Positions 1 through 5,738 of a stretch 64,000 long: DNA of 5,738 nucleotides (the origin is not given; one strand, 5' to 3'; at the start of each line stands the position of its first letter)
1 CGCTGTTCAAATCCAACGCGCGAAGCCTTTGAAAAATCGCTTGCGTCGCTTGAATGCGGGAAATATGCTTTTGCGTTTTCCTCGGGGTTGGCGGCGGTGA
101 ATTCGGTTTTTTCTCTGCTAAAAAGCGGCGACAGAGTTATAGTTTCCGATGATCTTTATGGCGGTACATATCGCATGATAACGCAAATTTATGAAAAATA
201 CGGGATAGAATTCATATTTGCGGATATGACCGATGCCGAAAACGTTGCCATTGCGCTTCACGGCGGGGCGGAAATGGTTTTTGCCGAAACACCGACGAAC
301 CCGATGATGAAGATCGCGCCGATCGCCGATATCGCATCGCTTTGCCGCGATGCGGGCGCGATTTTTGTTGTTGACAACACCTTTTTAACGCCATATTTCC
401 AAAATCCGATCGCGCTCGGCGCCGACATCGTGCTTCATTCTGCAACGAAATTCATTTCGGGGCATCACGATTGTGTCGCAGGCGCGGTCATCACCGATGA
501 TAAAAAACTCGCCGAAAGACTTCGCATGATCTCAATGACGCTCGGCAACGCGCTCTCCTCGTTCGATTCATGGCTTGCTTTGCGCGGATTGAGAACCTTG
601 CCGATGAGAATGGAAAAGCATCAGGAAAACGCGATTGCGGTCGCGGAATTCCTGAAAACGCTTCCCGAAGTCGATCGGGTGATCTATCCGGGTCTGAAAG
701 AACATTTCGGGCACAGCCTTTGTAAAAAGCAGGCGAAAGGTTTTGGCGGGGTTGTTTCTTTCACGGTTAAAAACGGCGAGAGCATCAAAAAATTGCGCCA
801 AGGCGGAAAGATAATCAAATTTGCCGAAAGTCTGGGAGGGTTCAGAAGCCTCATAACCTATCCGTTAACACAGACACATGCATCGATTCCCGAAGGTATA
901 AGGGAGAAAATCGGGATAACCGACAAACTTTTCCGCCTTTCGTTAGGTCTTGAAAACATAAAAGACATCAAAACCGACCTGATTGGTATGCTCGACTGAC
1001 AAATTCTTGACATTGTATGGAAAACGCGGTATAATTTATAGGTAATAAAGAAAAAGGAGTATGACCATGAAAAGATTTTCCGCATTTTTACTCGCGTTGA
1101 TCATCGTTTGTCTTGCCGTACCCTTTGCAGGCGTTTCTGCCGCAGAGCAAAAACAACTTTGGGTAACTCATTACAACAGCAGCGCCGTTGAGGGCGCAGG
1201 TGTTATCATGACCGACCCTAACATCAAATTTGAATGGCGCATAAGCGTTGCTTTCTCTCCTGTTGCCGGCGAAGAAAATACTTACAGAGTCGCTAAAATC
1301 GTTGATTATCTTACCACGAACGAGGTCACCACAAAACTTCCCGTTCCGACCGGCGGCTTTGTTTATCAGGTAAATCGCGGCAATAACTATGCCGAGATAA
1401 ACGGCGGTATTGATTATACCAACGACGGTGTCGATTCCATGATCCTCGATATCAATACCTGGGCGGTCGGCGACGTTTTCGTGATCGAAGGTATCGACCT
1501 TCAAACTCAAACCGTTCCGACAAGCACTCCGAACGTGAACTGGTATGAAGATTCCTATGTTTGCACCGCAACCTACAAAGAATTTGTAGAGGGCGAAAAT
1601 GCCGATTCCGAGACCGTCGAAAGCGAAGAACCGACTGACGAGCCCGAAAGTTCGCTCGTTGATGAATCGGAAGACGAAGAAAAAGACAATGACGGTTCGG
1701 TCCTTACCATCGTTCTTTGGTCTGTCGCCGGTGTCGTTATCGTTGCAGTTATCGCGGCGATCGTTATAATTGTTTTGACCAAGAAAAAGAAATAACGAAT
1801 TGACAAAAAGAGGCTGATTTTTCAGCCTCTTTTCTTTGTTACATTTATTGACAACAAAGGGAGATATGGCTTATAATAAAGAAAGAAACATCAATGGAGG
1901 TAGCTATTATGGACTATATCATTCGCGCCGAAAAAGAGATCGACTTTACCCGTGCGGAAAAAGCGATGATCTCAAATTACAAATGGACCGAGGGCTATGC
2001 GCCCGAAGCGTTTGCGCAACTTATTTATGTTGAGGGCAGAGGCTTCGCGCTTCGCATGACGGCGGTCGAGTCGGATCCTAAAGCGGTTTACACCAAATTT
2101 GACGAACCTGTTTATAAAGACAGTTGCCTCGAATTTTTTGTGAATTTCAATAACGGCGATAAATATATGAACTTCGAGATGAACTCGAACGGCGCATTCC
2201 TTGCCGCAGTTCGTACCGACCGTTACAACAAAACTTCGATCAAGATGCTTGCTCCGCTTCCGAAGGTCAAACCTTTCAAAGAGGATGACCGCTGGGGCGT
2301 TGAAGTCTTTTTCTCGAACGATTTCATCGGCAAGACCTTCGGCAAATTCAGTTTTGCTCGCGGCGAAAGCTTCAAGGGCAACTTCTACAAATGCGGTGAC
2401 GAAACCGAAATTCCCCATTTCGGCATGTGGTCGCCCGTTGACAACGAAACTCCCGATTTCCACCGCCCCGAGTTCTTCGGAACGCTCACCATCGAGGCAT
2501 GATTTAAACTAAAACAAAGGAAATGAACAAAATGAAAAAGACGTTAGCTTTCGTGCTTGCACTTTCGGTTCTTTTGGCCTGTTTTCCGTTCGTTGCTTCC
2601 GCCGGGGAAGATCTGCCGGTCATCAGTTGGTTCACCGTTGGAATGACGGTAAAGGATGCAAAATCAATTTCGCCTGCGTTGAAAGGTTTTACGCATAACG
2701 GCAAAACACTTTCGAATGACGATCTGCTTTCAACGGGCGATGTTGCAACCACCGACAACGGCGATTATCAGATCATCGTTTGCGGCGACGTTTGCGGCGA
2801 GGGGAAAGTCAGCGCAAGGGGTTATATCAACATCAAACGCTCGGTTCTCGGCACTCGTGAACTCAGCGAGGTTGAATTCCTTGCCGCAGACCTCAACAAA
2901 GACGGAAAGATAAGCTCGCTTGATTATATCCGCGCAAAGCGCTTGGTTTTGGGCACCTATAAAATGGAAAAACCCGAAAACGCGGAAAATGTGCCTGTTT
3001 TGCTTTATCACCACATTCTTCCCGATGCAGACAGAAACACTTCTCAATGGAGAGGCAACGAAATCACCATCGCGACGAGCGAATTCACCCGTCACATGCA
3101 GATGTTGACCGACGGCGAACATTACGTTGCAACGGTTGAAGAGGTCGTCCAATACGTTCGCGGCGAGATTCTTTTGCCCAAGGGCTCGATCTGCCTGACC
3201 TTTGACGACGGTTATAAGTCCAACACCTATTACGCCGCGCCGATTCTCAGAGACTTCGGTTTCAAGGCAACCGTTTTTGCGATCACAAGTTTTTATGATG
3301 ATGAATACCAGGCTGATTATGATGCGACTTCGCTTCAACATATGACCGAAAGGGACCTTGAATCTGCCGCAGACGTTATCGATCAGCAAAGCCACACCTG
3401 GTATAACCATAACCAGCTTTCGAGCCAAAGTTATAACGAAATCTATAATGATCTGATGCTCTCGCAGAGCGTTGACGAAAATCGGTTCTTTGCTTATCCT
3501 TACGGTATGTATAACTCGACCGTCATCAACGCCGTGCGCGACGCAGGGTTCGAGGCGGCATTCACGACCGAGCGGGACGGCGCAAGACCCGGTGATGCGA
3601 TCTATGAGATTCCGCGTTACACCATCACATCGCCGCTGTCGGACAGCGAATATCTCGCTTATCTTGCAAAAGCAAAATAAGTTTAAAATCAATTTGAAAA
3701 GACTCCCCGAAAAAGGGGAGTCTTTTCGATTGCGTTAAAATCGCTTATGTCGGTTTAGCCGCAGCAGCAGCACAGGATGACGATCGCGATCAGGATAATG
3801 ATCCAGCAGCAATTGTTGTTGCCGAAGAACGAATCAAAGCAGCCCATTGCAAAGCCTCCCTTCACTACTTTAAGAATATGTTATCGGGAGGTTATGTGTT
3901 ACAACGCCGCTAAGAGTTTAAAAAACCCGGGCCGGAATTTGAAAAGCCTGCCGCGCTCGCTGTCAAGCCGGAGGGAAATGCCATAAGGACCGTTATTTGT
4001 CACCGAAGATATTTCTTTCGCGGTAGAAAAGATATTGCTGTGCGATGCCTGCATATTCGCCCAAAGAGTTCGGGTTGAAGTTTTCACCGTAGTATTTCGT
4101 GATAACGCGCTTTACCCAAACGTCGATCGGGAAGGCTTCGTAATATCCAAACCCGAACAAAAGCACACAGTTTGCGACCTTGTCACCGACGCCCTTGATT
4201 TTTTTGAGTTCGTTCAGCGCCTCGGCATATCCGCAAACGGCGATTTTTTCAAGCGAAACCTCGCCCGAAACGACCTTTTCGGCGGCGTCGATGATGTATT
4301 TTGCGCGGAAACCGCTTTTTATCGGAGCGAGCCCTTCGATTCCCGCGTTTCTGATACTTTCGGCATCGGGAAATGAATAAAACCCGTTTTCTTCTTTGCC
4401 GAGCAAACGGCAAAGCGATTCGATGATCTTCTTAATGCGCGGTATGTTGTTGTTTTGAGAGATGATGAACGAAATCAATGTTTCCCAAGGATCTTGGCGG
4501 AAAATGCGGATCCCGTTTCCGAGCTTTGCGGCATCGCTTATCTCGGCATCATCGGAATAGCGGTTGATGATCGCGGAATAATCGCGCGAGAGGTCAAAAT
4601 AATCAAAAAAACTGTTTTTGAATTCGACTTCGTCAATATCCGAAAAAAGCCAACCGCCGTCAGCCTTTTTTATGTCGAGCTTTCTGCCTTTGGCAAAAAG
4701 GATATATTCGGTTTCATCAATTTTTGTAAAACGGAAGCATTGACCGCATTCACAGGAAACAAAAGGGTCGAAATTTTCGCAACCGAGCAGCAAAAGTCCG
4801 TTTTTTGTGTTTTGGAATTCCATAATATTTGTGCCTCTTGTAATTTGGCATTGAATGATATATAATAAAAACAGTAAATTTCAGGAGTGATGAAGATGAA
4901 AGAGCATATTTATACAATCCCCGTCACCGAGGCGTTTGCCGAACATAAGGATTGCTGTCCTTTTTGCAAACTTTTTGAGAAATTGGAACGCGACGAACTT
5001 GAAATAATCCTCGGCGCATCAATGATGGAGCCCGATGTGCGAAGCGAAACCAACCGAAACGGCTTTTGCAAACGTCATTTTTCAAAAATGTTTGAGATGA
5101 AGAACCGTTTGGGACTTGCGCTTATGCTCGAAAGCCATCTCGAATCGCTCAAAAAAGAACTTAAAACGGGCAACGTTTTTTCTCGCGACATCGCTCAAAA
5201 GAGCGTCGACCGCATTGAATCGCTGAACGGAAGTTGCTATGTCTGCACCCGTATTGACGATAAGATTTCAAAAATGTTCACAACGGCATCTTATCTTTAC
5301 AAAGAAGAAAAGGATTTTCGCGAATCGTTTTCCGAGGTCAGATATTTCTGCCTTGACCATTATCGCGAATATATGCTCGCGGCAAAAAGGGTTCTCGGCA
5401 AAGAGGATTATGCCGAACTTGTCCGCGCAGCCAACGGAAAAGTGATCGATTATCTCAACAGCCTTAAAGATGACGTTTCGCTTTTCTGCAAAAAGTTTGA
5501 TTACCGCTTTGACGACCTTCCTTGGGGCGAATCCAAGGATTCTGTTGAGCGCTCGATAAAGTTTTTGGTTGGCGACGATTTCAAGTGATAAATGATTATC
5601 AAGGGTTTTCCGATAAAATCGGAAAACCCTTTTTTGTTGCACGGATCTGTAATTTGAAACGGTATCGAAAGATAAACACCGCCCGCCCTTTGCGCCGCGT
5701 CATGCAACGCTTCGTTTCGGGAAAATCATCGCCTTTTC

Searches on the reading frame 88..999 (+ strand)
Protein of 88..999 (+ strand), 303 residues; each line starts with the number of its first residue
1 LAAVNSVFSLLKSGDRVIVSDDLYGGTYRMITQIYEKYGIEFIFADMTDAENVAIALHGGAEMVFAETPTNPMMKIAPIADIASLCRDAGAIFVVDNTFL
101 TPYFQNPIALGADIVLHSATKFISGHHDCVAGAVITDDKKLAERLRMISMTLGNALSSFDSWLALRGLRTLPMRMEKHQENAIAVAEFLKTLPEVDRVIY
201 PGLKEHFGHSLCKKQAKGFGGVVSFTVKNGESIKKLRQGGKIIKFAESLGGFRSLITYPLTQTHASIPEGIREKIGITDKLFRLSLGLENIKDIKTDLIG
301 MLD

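Call 53: search_protein_families(library=pfam, proteins=[window:88-999:+], max_evalue=0.001)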
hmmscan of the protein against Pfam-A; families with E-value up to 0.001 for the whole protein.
window:88-999:+ (303 aa): 1 family
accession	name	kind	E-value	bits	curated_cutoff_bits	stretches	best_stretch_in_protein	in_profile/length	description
PF01053.26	Cys_Met_Meta_PP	-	2.5e-113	378.9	27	1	1-298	77-376/381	Cys/Met metabolism PLP-dependent enzyme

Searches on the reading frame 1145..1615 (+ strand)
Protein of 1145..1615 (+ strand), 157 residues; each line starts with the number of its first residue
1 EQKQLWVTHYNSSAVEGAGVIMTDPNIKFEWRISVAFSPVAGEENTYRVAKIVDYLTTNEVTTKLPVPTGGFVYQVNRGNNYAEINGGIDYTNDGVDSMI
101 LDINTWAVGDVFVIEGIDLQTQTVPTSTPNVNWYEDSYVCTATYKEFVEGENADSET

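Call 85: search_solved_structures(query=A3, max_evalue=10, show_alignments=1)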
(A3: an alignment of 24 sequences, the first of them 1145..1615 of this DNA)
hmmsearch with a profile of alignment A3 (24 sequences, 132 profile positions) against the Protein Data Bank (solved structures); distinct sequences matched with E-value up to 10: 1.
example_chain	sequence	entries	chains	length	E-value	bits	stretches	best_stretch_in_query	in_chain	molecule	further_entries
6u42_6F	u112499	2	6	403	1.7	11.7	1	56-100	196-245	FAP161 | Flagellar associated protein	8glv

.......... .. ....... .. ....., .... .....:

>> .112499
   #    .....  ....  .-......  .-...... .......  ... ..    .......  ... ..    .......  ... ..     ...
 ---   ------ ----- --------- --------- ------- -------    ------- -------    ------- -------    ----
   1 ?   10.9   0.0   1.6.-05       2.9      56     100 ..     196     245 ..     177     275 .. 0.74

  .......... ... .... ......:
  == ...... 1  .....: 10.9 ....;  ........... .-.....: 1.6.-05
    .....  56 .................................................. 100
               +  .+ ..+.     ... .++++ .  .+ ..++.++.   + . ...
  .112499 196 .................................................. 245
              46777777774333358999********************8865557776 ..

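Call 86: search_protein_families(library=pfam, alignment_id=A3, max_evalue=0.1)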
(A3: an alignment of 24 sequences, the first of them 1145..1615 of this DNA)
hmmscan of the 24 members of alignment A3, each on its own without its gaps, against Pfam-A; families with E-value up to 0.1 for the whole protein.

A. member 1, window:1145-1615:+ (157 aa): 0 families

B. families by the number of members that match (of 24 scanned): 6 families
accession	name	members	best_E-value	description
PF11355.13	DUF3157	1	0.025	Protein of unknown function (DUF3157)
PF16672.11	LAMTOR5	1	0.03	Ragulator complex protein LAMTOR5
PF14610.12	Psg1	1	0.032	Ykl077w/Psg1 (Pma1 Stabilization in Golgi)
PF09008.15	Head_binding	1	0.04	Head binding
PF23003.2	Fn1_2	1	0.04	Fibronectin type I domain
PF02863.23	Arg_repressor_C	1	0.096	Arginine repressor, C-terminal domain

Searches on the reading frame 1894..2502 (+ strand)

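Call 53: search_protein_families(library=pfam, proteins=[window:1894-2502:+], max_evalue=0.001)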
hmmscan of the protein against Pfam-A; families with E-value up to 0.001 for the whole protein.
window:1894-2502:+ (202 aa): 1 family
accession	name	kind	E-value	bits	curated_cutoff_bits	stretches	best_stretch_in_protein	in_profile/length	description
PF16011.10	CBM9_2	-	5.8e-33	114.8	25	1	15-199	6-198/199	Carbohydrate-binding family 9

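Call 92: search_protein_families(library=ncbifam, proteins=[window:1894-2502:+], max_evalue=0.001)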
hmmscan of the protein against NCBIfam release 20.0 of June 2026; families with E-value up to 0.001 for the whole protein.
window:1894-2502:+ (202 aa): 0 families

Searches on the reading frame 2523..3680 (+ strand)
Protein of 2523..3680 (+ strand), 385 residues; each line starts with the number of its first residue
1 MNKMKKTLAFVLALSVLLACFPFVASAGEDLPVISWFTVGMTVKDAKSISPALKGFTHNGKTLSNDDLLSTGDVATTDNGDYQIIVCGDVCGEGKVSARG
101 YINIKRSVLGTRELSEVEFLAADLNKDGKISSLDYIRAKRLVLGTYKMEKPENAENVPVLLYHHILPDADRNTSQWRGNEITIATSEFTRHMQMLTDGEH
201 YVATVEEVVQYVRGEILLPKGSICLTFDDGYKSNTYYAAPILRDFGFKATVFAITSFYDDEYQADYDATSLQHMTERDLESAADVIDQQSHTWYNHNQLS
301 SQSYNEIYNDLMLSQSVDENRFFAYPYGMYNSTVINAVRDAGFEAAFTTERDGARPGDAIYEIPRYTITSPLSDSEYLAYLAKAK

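Call 7: search_protein_families(library=pfam, proteins=[window:2523-3680:+], max_evalue=1)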
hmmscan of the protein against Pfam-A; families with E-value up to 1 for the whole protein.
window:2523-3680:+ (385 aa): 3 families
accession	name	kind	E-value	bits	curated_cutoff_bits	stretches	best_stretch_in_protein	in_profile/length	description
PF01522.26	Polysacc_deac_1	-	7.3e-18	65.2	23.1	1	219-345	5-123/124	Polysaccharide deacetylase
PF00404.24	Dockerin_1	-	1.5e-07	31.9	22.9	1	88-141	2-55/57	Dockerin type I domain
PF13202.12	EF-hand_5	-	0.0036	17.2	25.9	1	119-132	5-18/25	EF hand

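Call 92: search_protein_families(library=ncbifam, proteins=[window:2523-3680:+], max_evalue=0.001)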
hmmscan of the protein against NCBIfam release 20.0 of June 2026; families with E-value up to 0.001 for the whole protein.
window:2523-3680:+ (385 aa): 7 families
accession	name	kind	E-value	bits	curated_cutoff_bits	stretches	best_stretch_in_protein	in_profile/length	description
TIGR03938.2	deacetyl_PgaB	equivalog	1.2e-20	73.3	321.9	2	157-273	3-118/621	poly-beta-1,6-N-acetyl-D-glucosamine N-deacetylase PgaB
TIGR03933.1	PIA_icaB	equivalog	4e-15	56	248.35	1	181-368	33-229/245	intercellular adhesin biosynthesis polysaccharide N-deacetylase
NF011177.0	PRK14582.1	equivalog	4.9e-15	54.8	923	2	147-297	39-190/671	poly-beta-1,6-N-acetyl-D-glucosamine N-deacetylase PgaB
NF011176.0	PRK14581.1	equivalog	7.5e-12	44.2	1091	1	148-277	40-163/673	poly-beta-1,6-N-acetyl-D-glucosamine N-deacetylase PgaB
NF049990.1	CellobisidaseCelK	equivalog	5.9e-07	28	1700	1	76-146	819-886/889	cellulose 1,4-beta-cellobiosidase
TIGR02764.1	spore_ybaN_pdaB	equivalog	0.00024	20.9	237.4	1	222-345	7-123/191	polysaccharide deacetylase family sporulation protein PdaB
TIGR04243.1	nodulat_NodB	equivalog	0.00031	20.3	240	0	222-357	3-134/197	chitooligosaccharide deacetylase NodB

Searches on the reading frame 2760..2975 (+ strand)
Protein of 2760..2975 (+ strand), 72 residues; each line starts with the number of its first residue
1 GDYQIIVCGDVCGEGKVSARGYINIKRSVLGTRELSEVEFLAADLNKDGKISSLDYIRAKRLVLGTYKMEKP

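Call 26: search_protein_families(library=pfam, proteins=[window:2760-2975:+], max_evalue=1)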
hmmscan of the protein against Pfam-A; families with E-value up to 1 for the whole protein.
seq(72 aa): 3 families
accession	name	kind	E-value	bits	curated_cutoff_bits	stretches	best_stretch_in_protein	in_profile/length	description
PF00404.24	Dockerin_1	-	6.8e-09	36.2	22.9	1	9-62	2-55/57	Dockerin type I domain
PF13202.12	EF-hand_5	-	0.00039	20.2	25.9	1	40-53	5-18/25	EF hand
PF00036.39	EF-hand_1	-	0.027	14.5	25.4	1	40-56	6-22/29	EF hand domain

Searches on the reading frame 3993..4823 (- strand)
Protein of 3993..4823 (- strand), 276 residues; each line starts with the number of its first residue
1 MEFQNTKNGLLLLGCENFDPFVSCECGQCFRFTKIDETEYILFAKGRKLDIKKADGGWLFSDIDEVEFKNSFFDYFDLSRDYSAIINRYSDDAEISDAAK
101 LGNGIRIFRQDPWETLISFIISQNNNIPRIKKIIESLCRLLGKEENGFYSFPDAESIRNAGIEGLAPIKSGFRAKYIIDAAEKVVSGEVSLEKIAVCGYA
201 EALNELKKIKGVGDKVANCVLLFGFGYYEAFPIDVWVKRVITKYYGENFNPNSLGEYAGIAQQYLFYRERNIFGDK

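Call 53: search_protein_families(library=pfam, proteins=[window:3993-4823:-], max_evalue=0.001)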
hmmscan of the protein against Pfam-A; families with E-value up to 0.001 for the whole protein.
window:3993-4823:- (276 aa): 2 families
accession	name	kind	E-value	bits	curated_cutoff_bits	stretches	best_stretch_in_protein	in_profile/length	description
PF07934.18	OGG_N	-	1.3e-18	67.7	23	1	17-116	8-115/115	8-oxoguanine DNA glycosylase, N-terminal domain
PF00730.31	HhH-GPD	-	9.3e-12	45.7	26.2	1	117-248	1-90/108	HhH-GPD superfamily base excision DNA repair protein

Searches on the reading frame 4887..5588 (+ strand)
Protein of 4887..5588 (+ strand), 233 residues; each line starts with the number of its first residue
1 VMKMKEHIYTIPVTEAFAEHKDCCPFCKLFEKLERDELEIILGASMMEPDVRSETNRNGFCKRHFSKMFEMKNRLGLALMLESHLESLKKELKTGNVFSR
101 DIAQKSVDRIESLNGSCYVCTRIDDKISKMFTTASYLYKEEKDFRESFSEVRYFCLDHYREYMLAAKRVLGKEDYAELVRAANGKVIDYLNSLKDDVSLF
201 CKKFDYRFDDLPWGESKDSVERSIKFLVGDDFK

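Call 53: search_protein_families(library=pfam, proteins=[window:4887-5588:+], max_evalue=0.001)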
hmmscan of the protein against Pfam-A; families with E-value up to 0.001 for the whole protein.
window:4887-5588:+ (233 aa): 1 family
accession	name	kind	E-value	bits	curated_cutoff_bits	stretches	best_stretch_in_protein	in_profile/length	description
PF19538.4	DUF6062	-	1.3e-76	257.7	27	1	4-230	1-239/243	Family of unknown function (DUF6062)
